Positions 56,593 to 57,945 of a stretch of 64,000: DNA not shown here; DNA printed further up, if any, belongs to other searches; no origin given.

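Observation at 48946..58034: Regulator-linked acyl-CoA cluster whose enzyme families echo Ole/beta-lactone-type biosynthesis but fit no described pathway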

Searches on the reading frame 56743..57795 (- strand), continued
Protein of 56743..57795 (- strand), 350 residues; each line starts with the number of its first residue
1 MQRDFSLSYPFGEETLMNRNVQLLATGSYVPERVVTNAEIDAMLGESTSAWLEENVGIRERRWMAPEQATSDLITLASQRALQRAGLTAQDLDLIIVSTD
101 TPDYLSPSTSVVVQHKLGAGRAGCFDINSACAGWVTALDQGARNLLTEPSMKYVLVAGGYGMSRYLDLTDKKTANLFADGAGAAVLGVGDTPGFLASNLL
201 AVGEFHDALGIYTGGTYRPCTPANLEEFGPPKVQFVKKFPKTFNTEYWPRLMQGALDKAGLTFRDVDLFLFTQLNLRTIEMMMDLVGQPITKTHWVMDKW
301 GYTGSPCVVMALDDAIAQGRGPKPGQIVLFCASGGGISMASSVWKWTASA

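Call 15: find_related_loci(query=window:56743-57747:-, collection=genome_contigs, flank=10000)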
Query window:56743-57747:- (334 aa) in genome_contigs; peptide patterns used: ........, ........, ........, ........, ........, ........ (x = any residue, [..] = any of these).
534 stretches matched a pattern; 288 encode a relative of the query (tblastn E <= 1e-3); the best 80 are kept; 80 distinct loci.
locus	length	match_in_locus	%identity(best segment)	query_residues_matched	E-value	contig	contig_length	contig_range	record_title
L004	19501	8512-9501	83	3-332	0e+0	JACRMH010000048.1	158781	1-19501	MAG: Chloroflexi bacterium isolate NC_groundwater_1902_Pr3_S2p5_49_13 SR2-18-S2p5_coassembly_scaffold_197430, whole geno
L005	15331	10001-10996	82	1-332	0e+0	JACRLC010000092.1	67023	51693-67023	MAG: Chloroflexi bacterium isolate NC_groundwater_1871_Pr3_B-0.1um_54_18 SR2-18-B1_coassembly_670664, whole genome shotg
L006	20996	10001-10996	82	1-332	0e+0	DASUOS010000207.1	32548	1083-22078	MAG TPA_asm: Anaerolineales bacterium isolate SMAG_U1634 k141_126836, whole genome shotgun sequence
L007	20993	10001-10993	82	3-333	0e+0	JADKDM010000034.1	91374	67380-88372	MAG: Candidatus Villigracilis propinquus isolate OdNW_BATAC.378 tig00219990-10-910180, whole genome shotgun sequence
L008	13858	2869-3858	81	3-332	0e+0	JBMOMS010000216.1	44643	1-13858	MAG: Chloroflexota bacterium isolate Betzabe_MAG056 MAG056_216, whole genome shotgun sequence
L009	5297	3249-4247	82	1-333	0e+0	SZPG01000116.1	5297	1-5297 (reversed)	Chloroflexi bacterium CFX6 ZYPT4scaffold_5924, whole genome shotgun sequence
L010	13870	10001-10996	82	1-332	0e+0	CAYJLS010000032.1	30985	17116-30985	MAG TPA_asm: uncultured Anaerolineaceae bacterium isolate ERP124720_co1_70 genome assembly, contig: NODE_2004_length_309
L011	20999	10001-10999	80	1-333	0e+0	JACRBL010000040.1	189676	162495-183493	MAG: Chloroflexi bacterium isolate NC_groundwater_1619_Pr3_B-0.1um_56_27 SR-2_scaffold_141_2333603, whole genome shotgun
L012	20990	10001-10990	81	1-330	0e+0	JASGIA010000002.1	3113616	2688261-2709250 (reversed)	MAG: Anaerolineales bacterium isolate 5N243 JMF-2111-06-0005.ont.bin.243_1, whole genome shotgun sequence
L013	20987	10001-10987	82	3-331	0e+0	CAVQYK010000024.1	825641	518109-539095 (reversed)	MAG: uncultured Chloroflexia bacterium isolate MFD00032.bin.2.234 genome assembly, contig: contig_5754, whole genome sho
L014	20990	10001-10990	82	3-332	0e+0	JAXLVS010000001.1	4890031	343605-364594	MAG: Anaerolineales bacterium isolate STL-CHL3 C1.302.fa-1, whole genome shotgun sequence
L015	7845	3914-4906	81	3-333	0e+0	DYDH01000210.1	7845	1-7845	MAG TPA_asm: Herpetosiphon sp. isolate IMS_BF NODE_2216_length_7867_cov_5.82335, whole genome shotgun sequence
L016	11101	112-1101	82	1-330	0e+0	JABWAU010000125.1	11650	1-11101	MAG: Anaerolineales bacterium isolate MAG_12 scaffold_6488, whole genome shotgun sequence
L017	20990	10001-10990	81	3-332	0e+0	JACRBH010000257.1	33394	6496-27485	MAG: Chloroflexi bacterium isolate NC_groundwater_1615_Pr3_B-0.1um_50_40 SR-2_scaffold_141_3934641, whole genome shotgun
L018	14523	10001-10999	81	1-333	0e+0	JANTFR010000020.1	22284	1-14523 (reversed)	MAG: Anaerolineales bacterium isolate bin100123 c_000000001950, whole genome shotgun sequence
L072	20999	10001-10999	78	1-333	0e+0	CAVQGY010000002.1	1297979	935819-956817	MAG: uncultured Chloroflexia bacterium isolate MFD09964.bin.1.182 genome assembly, contig: contig_13089, whole genome sh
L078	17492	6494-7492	77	1-332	2e-179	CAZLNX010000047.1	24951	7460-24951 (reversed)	MAG TPA_asm: uncultured Anaerolineales bacterium isolate SRP077602_co5_33 genome assembly, contig: NODE_9888_length_2495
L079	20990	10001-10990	77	1-330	2e-179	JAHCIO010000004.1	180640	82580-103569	MAG: Anaerolineae bacterium isolate TGS_CHL13 CHL13_4, whole genome shotgun sequence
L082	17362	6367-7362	78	1-331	6e-179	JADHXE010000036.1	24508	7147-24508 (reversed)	MAG: Anaerolineales bacterium isolate BS750m-G45 BS-750m-C2810, whole genome shotgun sequence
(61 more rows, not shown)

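Call 26: search_protein_families(library=pfam, proteins=[L082:12669-13475:+, L072:6704-9154:+, L007:12487-12885:+, L014:11069-12577:+, L014:12987-13376:+, L079:15276-16241:+, L013:11011-11391:+], max_evalue=0.01)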
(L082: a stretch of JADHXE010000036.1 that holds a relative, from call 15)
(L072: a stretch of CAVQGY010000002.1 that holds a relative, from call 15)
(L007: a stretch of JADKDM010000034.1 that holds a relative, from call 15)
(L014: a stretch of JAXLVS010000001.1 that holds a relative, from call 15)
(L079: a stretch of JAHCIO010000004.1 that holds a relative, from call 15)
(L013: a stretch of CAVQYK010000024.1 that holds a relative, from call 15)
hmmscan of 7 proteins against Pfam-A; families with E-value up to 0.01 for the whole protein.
L082:12669-13475:+ (268 aa): 4 families
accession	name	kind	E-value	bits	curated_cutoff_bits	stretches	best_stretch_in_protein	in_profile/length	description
PF00561.26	Abhydrolase_1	-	5.2e-24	85.7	25.8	1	25-253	1-245/245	alpha/beta hydrolase fold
PF12697.13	Abhydrolase_6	-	5.4e-18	66.9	26.3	1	36-257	10-215/217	Alpha/beta hydrolase family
PF12146.15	Hydrolase_4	-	6.8e-12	45.6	27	1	26-250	6-236/239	Serine aminopeptidase, S33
PF03096.20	Ndr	-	0.00012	21.4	23.3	1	73-216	81-228/283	Ndr family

L072:6704-9154:+ (816 aa): 6 families
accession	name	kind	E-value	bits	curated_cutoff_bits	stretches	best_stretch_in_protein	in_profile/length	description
PF13336.12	AcetylCoA_hyd_C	-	1.1e-59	201.3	23.7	1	274-427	1-154/154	Acetyl-CoA hydrolase/transferase C-terminal domain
PF13458.12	Peripla_BP_6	-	3.1e-58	198.5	31.7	1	459-801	1-339/343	Periplasmic binding protein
PF02550.21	AcetylCoA_hydro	-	3.3e-12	47.3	24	1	10-182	8-190/198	Acetyl-CoA hydrolase/transferase N-terminal domain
PF01094.35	ANF_receptor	-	2.8e-10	40.2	25.4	1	488-794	11-330/353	Receptor family ligand binding region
PF13433.12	Peripla_BP_5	-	2.4e-06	27.3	27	1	460-532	1-73/363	Periplasmic binding protein domain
PF04223.18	CitF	-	0.0024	17.4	27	1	208-397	226-403/466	Citrate lyase, alpha subunit (CitF)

L007:12487-12885:+ (132 aa): 2 families
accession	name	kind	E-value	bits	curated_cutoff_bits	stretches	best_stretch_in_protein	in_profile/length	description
PF01575.25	MaoC_dehydratas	-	8.6e-22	77.5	27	1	14-109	14-111/123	MaoC like domain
PF13452.11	FAS1_DH_region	-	3.1e-05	24.6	22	1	18-120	14-127/132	FAS1-like, dehydratase domain region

L014:11069-12577:+ (502 aa): 2 families
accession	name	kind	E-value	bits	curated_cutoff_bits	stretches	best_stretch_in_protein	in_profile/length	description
PF00501.34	AMP-binding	-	2.8e-84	283.6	29.9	1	8-365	2-384/384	AMP-binding enzyme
PF13193.12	AMP-binding_C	-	8.5e-22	78.3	24.5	1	415-490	1-76/76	AMP-binding enzyme C-terminal domain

L014:12987-13376:+ (129 aa): 0 families

L079:15276-16241:+ (321 aa): 2 families
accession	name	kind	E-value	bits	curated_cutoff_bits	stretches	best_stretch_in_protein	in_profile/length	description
PF01575.25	MaoC_dehydratas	-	9.4e-24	83.8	27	1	36-134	14-116/123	MaoC like domain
PF13452.11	FAS1_DH_region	-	4.1e-09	37.1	22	1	207-302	26-131/132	FAS1-like, dehydratase domain region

L013:11011-11391:+ (126 aa): 2 families
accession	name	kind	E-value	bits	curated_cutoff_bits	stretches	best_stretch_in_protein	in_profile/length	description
PF05635.17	23S_rRNA_IVP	-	4.3e-37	127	33.8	1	14-117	1-104/106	23S rRNA-intervening sequence protein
PF22296.2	bAvd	-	0.0064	17.4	40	1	16-117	1-100/107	bAvd-like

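Call 27: search_solved_structures(query=L002:18934-20301:+, max_evalue=0.00001)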
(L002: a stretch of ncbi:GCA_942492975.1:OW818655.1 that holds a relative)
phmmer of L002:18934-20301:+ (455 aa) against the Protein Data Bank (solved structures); distinct sequences matched with E-value up to 0.00001: 21.
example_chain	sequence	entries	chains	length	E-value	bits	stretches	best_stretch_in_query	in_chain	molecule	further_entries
3nnd_B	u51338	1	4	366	3.5e-50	174.3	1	53-411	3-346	Possible substrate binding protein of ABC transporter system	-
3n0x_A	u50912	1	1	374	7.9e-50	173.2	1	55-411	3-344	Possible substrate binding protein of ABC transporter system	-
4ey3_A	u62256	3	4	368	2.4e-29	105.7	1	112-415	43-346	Twin-arginine translocation pathway signal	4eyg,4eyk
4zpj_A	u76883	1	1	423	1.1e-27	100.2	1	37-415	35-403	Extracellular ligand-binding receptor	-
4f06_A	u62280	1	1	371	4.4e-22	81.7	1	114-415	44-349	Extracellular ligand-binding receptor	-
4evq_A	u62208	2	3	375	6.3e-19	71.3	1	109-411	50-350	Putative ABC transporter subunit, substrate-binding component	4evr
4evs_A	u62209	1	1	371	7.5e-19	71.1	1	112-411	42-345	PUTATIVE ABC TRANSPORTER SUBUNIT, SUBSTRATE-BINDING COMPONENT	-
3i09_A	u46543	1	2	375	4.1e-17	65.4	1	110-427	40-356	Periplasmic branched-chain amino acid-binding protein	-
4maa_A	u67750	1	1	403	1e-16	64.1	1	113-409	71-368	Putative branched-chain amino acid ABC transporter, periplasmic amino acid-binding protein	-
3n0w_A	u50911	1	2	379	3e-16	62.5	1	129-432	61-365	ABC branched chain amino acid family transporter, periplasmic ligand binding protein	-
3i45_A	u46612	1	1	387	5e-11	45.3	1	114-409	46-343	Twin-arginine translocation pathway signal protein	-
4gnr_A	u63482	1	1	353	4.7e-10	42.1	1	108-413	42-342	ABC transporter substrate-binding protein-branched chain amino acid transport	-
4n0q_A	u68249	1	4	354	5.1e-09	38.7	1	118-393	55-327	Leu/Ile/Val-binding protein homolog 3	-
3sg0_A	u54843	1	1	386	8.7e-07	31.4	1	114-289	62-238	Extracellular ligand-binding receptor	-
4dqd_A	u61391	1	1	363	1.1e-06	31.1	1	114-289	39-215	Extracellular ligand-binding receptor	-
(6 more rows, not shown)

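Call 28: search_protein_families(library=ncbifam, proteins=[L002:18934-20301:+, L072:6704-9154:+, L082:12669-13475:+, L014:11069-12577:+], max_evalue=0.00001)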
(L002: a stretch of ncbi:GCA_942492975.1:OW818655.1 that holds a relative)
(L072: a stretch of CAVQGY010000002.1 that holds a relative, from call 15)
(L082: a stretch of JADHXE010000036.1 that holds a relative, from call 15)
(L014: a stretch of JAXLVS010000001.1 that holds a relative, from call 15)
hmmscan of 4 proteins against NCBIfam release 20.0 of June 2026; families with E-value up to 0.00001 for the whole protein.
L002:18934-20301:+ (455 aa): 3 families
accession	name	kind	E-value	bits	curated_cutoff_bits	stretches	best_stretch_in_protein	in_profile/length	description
TIGR03407.1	urea_ABC_UrtA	exception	1.2e-14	54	492.75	1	113-409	40-337/361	urea ABC transporter substrate-binding protein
TIGR03669.1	urea_ABC_arch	equivalog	6.9e-08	31.9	494.8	1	58-413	2-338/375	urea ABC transporter substrate-binding protein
NF011933.0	PRK15404.1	subfamily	9.1e-07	28.3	477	0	49-312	19-263/370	high-affinity branched-chain amino acid ABC transporter substrate-binding protein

L072:6704-9154:+ (816 aa): 6 families
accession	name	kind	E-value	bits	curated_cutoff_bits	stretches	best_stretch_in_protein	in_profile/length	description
TIGR03948.1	butyr_acet_CoA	equivalog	7.8e-83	278.7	674.8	1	4-432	3-439/445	butyryl-CoA:acetate CoA-transferase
TIGR03458.1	YgfH_subfam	subfamily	1.1e-28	100.1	658.7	1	209-425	250-457/489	succinate CoA transferase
NF053853.1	ScActCoATferScpC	equivalog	1e-26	93.8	500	1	212-425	257-461/493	succinyl-CoA:acetate CoA-transferase ScpC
NF053666.1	BtrAceCoATfers1341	equivalog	4.6e-24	85.2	740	1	213-425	253-457/492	butyryl-CoA:acetate CoA transferase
NF011933.0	PRK15404.1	subfamily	7.4e-19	68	477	1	451-759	18-322/370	high-affinity branched-chain amino acid ABC transporter substrate-binding protein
TIGR03669.1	urea_ABC_arch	equivalog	5.2e-06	25.7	494.8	1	460-546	1-87/375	urea ABC transporter substrate-binding protein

L082:12669-13475:+ (268 aa): 27 families (the best 25 are shown)
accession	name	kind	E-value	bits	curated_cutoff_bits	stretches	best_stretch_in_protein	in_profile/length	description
TIGR02427.1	protocat_pcaD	equivalog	3.9e-46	157.5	255.85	1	14-264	2-250/251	3-oxoadipate enol-lactonase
NF051488.1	bifunc_PcaDC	exception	5.7e-43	147.5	390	1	14-266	2-252/375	bifunctional 3-oxoadipate enol-lactonase/4-carboxymuconolactone decarboxylase PcaDC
NF051487.1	bifunc_PcaCD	exception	5.4e-40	137.7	430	1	26-265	174-412/413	bifunctional 4-carboxymuconolactone decarboxylase/3-oxoadipate enol-lactonase PcaCD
TIGR03611.1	RutD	equivalog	9.4e-34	116.9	238.5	1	15-265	2-256/258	pyrimidine utilization protein D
TIGR01250.1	pro_imino_pep_2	subfamily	3e-25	89.4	167.65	2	9-137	9-141/288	proline iminopeptidase-family hydrolase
NF045948.1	ProImpepThrmp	equivalog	8.2e-24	84.5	500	2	7-129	7-133/291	proline iminopeptidase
NF050089.1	i_nPHAscl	equivalog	1.8e-21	76.5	300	1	23-129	17-122/288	intracellular short-chain-length polyhydroxyalkanoate depolymerase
NF052610.1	macro_16_ester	equivalog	1.8e-20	73.5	420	1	7-124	6-127/281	alpha/beta fold macrolide esterase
NF041759.1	mac_hydro_EstT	equivalog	1.8e-20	73.3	450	1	7-124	5-126/278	macrolide hydrolase EstT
TIGR03695.1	menH_SHCHC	equivalog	7.6e-20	71.4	208.55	2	25-123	3-103/252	2-succinyl-6-hydroxy-2,4-cyclohexadiene-1-carboxylate synthase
NF011457.0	PRK14875.1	equivalog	1.3e-19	70.4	307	1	6-265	114-370/372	acetoin dehydrogenase dihydrolipoyllysine-residue acetyltransferase subunit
NF045632.1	hydroxlase_HsaD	equivalog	3.9e-19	68.7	400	1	8-122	18-135/290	4,5:9,10-diseco-3-hydroxy-5,9,17-trioxoandrosta-1(10),2-diene-4-oate hydrolase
NF053693.1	esterase_mleCBF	exception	2.9e-17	62.9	564.5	1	7-124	6-127/279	CBF family alpha/beta fold macrolide esterase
NF033124.1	estX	equivalog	6.1e-17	61.7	600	1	10-250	9-265/280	macrolide esterase EstX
TIGR02240.1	PHA_depoly_arom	equivalog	4.4e-16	59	250.6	1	22-125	24-125/276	poly(3-hydroxyalkanoate) depolymerase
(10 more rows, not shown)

L014:11069-12577:+ (502 aa): 105 families (the best 25 are shown)
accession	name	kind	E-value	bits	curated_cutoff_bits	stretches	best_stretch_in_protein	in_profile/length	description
NF005307.0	PRK06839.1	equivalog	9.5e-145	483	748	1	8-499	9-492/496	o-succinylbenzoate--CoA ligase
NF004837.0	PRK06187.1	subfamily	7e-144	480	476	1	5-501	12-523/531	long-chain-fatty-acid--CoA ligase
NF052269.1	Staph_lig_FadD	equivalog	2e-125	419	650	1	3-499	2-492/499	long-chain-fatty-acid--CoA ligase FadD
NF006182.0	PRK08316.1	subfamily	2.8e-121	405.6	663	1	5-501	15-518/523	fatty acyl-CoA synthetase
NF006572.0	PRK09088.1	equivalog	1.1e-117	393.8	696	1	4-500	4-487/491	acyl-CoA synthetase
NF002966.0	PRK03640.1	equivalog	1.8e-107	359.9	556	1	6-499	7-479/483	o-succinylbenzoate--CoA ligase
NF005702.0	PRK07514.1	subfamily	4.8e-103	345.2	558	1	4-501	6-501/506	malonyl-CoA synthase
NF005857.1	PRK07786.1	exception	5.5e-100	335.3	733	1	7-501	15-513/513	fatty-acid--CoA ligase FadD5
NF009233.0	PRK12583.1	subfamily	7.9e-98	328.2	832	2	155-498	199-548/558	fatty acid CoA ligase family protein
NF005676.0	PRK07470.1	equivalog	4.2e-97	326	774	1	6-499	25-528/544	acyl-CoA synthetase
NF004797.0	PRK06145.1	equivalog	4.3e-97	325.5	850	1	7-502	8-497/499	acyl-CoA synthetase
NF005801.1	PRK07656.1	equivalog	9.9e-96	321.3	657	1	6-497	6-500/500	FadD3 family acyl-CoA ligase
NF006181.0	PRK08314.1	subfamily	4.9e-90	302.4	705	2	136-499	185-553/563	long-chain-fatty-acid--CoA ligase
TIGR01923.1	menE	equivalog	8.4e-89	298.4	330.15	1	30-495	1-441/442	o-succinylbenzoate--CoA ligase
NF004114.0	PRK05605.1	equivalog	9.2e-88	295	766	2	138-499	199-568/575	long-chain-fatty-acid--CoA ligase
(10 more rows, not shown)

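Call 34: search_protein_representatives(protein=window:56743-57747:-)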
Query: 334 residues. Proteins with E-value up to 0.001 (for the whole library): 15142; up to 1e-10: 7149; up to 1e-30: 801. The best 150 are listed.
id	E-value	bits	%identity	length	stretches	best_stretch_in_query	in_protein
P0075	4.3e-187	637.6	80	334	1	1-333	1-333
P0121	3.8e-100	351.8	61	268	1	1-267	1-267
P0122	5.1e-90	318.5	47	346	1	4-332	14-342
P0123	9.3e-88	311.1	49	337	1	1-330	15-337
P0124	4.5e-83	295.7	44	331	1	5-331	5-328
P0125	3.6e-80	286.1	46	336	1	3-325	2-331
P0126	3.8e-79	282.8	75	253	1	1-174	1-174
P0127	2.6e-76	273.5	45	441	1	3-329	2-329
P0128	3.3e-74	266.5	69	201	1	1-178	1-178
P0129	5.6e-74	265.8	81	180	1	173-311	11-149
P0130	1.1e-72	261.5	42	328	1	4-330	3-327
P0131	1.5e-72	261.1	40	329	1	5-327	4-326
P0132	1.3e-71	258.0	43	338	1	5-330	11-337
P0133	4.8e-70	252.9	42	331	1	1-328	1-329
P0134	1.4e-67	244.8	53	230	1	98-331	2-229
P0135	3.0e-65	237.1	39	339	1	6-330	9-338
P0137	5.1e-65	236.3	40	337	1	5-328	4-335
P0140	2.4e-63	230.8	39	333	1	3-332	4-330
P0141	7.2e-63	229.3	39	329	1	1-330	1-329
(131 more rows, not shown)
